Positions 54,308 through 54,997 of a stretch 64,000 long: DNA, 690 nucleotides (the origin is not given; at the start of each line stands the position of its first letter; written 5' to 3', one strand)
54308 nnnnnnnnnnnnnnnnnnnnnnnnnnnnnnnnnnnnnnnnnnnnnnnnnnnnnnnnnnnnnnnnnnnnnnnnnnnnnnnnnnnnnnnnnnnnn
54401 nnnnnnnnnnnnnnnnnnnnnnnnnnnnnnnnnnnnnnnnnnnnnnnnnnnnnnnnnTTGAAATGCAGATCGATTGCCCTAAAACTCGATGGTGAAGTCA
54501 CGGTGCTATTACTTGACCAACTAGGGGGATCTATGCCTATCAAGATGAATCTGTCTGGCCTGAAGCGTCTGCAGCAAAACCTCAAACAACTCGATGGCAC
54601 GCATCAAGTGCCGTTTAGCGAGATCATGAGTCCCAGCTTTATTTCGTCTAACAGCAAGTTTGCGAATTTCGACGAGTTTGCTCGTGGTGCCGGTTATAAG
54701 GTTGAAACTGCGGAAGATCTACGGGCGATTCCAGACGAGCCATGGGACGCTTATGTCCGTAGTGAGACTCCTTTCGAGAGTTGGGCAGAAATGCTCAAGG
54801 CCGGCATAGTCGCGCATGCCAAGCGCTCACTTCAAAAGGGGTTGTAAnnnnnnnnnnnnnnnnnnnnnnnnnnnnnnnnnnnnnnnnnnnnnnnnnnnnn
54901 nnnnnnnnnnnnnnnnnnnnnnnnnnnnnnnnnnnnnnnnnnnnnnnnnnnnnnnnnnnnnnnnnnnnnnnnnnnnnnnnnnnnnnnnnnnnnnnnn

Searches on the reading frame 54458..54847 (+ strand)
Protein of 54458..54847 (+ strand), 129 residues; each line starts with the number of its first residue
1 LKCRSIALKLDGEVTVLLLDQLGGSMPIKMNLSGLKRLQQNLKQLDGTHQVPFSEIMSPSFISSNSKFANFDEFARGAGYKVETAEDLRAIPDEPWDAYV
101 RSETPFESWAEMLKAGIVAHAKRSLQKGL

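Call 31: search_protein_families(library=pfam, proteins=[window:54458-54847:+], max_evalue=0.001)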
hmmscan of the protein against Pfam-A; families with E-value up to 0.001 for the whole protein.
window:54458-54847:+ (129 aa): 0 families

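Call 32: search_protein_families(library=phrogs, proteins=[window:54458-54847:+], max_evalue=0.001)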
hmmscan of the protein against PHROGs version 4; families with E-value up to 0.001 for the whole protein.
window:54458-54847:+ (129 aa): 1 family
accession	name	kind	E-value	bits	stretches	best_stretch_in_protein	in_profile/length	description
phrog_2211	-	unknown function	2.1e-18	67.9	1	33-127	288-382/395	-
